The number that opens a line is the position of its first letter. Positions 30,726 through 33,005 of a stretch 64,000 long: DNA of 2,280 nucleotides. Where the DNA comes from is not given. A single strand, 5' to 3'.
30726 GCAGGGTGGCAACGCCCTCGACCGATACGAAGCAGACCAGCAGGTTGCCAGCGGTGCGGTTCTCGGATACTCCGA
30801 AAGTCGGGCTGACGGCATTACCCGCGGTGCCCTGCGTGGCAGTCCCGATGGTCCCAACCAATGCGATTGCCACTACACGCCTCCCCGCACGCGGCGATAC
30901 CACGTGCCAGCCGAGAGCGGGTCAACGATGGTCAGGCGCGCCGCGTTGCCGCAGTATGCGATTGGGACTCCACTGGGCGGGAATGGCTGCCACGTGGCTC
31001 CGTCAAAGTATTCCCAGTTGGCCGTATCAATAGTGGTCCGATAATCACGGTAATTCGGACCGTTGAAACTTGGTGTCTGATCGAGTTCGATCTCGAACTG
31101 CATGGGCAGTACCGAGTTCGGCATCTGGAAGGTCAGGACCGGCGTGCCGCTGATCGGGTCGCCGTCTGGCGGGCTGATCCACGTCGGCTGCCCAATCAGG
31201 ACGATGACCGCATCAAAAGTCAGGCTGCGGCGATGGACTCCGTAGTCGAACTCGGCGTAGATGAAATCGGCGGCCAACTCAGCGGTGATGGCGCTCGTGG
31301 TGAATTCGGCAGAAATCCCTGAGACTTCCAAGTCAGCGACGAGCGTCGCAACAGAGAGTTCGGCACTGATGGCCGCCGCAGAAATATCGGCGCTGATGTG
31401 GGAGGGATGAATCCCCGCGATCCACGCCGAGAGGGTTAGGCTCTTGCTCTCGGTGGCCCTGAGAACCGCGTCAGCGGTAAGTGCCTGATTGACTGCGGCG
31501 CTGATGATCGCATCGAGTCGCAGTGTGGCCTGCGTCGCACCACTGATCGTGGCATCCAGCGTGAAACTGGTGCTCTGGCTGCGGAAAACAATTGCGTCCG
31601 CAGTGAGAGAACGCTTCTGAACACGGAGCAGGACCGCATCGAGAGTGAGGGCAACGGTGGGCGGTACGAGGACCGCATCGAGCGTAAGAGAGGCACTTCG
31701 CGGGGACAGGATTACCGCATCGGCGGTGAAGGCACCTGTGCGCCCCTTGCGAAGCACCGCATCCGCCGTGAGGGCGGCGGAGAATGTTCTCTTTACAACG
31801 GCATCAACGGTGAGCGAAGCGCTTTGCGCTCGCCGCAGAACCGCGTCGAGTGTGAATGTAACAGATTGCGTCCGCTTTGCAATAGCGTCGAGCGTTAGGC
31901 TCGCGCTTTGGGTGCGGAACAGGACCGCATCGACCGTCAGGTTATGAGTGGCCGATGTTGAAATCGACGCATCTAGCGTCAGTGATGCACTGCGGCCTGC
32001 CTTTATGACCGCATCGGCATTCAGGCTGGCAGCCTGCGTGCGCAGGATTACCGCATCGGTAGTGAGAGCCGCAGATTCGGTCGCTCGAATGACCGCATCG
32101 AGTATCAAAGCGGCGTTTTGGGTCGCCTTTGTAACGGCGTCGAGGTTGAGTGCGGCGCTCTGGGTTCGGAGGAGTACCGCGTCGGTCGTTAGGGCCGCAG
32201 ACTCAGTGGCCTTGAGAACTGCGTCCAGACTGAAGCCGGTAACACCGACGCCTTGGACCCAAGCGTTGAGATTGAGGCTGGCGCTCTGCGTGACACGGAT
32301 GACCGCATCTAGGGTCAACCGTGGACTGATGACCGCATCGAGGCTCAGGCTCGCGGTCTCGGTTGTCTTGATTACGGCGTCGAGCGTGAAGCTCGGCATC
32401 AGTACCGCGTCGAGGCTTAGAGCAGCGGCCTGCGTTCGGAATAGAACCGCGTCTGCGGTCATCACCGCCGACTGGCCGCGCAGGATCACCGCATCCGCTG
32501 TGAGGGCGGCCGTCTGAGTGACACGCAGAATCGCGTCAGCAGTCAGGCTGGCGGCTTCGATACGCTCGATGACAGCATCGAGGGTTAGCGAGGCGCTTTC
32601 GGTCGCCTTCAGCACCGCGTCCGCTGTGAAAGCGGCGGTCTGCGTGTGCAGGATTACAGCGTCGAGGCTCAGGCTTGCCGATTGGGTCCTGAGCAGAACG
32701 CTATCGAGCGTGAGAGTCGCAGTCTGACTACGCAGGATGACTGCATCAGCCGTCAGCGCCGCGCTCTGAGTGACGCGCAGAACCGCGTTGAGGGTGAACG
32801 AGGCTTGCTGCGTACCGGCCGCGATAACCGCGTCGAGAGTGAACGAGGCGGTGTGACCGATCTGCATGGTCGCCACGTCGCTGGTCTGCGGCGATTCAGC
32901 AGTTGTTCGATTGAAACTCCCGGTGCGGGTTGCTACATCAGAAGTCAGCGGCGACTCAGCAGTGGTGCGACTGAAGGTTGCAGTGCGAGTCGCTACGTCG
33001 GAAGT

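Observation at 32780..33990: Mucin-like Ser/Thr tandem-repeat domain on a giant fibre protein, a candidate O-glycosylation substrate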

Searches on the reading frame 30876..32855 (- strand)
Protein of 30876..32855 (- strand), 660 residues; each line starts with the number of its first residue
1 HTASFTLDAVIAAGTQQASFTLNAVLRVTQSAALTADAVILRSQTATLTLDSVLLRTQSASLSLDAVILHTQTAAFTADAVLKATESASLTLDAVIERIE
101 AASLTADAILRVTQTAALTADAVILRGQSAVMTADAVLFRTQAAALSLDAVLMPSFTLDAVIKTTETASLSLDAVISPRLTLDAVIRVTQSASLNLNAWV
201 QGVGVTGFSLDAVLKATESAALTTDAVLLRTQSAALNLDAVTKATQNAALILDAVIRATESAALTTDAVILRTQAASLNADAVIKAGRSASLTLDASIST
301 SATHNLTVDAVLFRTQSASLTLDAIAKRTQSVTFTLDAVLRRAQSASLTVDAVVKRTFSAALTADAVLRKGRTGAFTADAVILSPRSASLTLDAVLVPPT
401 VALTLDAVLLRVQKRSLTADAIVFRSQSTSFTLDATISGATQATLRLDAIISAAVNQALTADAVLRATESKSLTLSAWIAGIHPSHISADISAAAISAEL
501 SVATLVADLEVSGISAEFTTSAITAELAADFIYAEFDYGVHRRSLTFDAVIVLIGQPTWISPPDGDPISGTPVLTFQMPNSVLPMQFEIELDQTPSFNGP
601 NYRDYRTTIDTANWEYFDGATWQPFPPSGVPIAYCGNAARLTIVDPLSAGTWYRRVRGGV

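Call 90: predict_structure(alignment_id=A9)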
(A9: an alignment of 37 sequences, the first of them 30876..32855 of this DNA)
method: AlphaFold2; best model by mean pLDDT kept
length: 660 residues; sequences in the alignment: 37
mean_pLDDT: 56.0   pTM: 0.42
mean pLDDT of the five models: 56.0, 55.7, 54.1, 51.1, 51.0
residues with pLDDT >= 90: 88; 70-90: 26; 50-70: 248; < 50: 298
segments of 3 or more residues with pLDDT < 50: 1-19, 21-27, 31-33, 35-89, 93-98, 101-105, 107-109, 360-362, 364-366, 371-414, 416-552
pLDDT, mean of each block of 10 residues (from residue 1): 39 47 48 45 44 39 35 38 45 46 48 52 51 54 59 61 66 62 67 67 61 67 63 59 62 60 61 61 60 58 56 58 55 54 55 49 49 47 45 43 45 43 43 43 42 41 39 39 38 29 31 27 32 32 34 73 84 94 92 94 94 96 96 96 93 89
secondary structure, 60 per line:
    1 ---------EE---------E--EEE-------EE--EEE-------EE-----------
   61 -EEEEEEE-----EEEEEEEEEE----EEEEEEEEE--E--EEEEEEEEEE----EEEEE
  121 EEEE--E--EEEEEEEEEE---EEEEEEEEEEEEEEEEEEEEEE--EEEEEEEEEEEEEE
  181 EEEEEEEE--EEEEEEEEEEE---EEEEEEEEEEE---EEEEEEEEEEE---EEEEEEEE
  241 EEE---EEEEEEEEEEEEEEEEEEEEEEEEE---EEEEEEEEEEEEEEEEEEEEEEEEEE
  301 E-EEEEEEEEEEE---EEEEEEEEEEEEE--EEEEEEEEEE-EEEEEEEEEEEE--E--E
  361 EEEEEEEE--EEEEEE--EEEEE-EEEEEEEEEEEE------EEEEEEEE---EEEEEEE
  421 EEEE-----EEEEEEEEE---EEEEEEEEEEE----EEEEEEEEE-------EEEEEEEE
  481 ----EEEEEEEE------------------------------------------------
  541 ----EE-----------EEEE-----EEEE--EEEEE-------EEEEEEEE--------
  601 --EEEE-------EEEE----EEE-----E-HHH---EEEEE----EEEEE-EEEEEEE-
elements in order (helices of 4 or more, strands of 3 or more residues): E24-26 E38-40 E62-68 E74-83 E88-96 E102-111 E116-124 E130-139 E143-164 E167-188 E191-201 E205-215 E219-229 E233-243 E247-271 E275-301 E303-313 E317-329 E332-341 E343-354 E360-368 E371-376 E379-383 E385-396 E403-410 E414-424 E430-438 E442-452 E457-465 E473-480 E485-492 E558-561 E567-570 E573-577 E585-592 E603-606 E614-617 E622-624 E638-642 E647-651 E653-659
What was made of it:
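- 31395..32855 (-): About 35 units of a second, 14-aa repeat (aa 409-894; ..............). Predicted as strands of about 10 residues, pLDDT 50-67 (call 90).
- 30876..31193 (-): C-terminal globular all-beta domain (aa ~963-1068). pLDDT 84-96 (call 90).
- Checked: There is a confidently predicted all-beta C-terminal domain (call 90).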

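Call 92: fold_search(model_id=the predicted structure, library=pdb)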
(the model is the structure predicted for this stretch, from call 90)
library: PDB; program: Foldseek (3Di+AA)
matches with E <= 10: 783; with E <= 0.001: 0
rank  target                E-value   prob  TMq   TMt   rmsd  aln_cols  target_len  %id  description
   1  6e1r_A                1.6e-01  0.23  0.20  0.23  15.6       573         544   10  Crystal structure of the Acinetobacter phage vB_ApiP_P1 tailspike protein (released 2019-07-17)
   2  6xkr_P                3.0e-01  0.69  0.10  0.42   6.5       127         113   11  Structure of Sasanlimab Fab in complex with PD-1 (released 2020-09-09)
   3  7lyu_A                3.1e-01  0.69  0.09  0.16   7.7       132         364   15  Reelin repeat 8 (released 2022-06-15)
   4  5c14_A                3.3e-01  0.95  0.11  0.32   7.0       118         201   10  Crystal structure of PECAM-1 D1D2 domain (released 2016-01-06)
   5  3jyb_A                3.3e-01  0.13  0.06  0.20  14.8       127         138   16  Crystal Structure of the RetS periplasmic domain (released 2010-02-16)
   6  7n2s_D                3.6e-01  0.44  0.09  0.25   9.3       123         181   16  AS3.1-PRPF3-HLA*B27 (released 2022-12-07)
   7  6umv                  3.8e-01  0.75  0.10  0.44   6.5       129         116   10  Human apo PD-1 double mutant (released 2019-11-27)
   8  7xdi_E                3.9e-01  0.60  0.08  0.23   5.7        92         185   16  Tail structure of bacteriophage SSV19 (released 2022-08-10)
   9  4u3h                  3.9e-01  0.57  0.09  0.41   9.7       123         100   15  Crystal structure of FN3con (released 2015-02-11)
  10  6t48_A                3.9e-01  0.07  0.07  0.13  20.1       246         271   13  Bovine enterovirus F3 in complex with glutathione and a Cysteinylglycine dipeptide (released 2020-01-15)
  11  2xbz_A                4.3e-01  0.25  0.08  0.27  10.0       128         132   12  Multiple oligomeric forms of the Pseudomonas aeruginosa RetS sensor domain modulate accessibility to the ligand-bindin (released 2010-06-30)
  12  6e1r_B                4.3e-01  0.08  0.13  0.15  18.7       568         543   10  Crystal structure of the Acinetobacter phage vB_ApiP_P1 tailspike protein (released 2019-07-17)
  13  7vt8                  4.6e-01  0.11  0.07  0.09  13.9       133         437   11  Crystal structure of MtGlu5 from Meiothermus taiwanensis WR-220 (released 2022-09-07)
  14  7e9b_C                4.8e-01  0.63  0.10  0.43   6.5       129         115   12  Structural basis of HLX10 PD-1 receptor recognition, a promising anti-PD-1 antibody clinical candidate for cancer immu (released 2021-07-28)
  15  7wvm_F                5.3e-01  0.75  0.10  0.45   5.8       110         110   14  The complex structure of PD-1 and cemiplimab (released 2022-04-20)
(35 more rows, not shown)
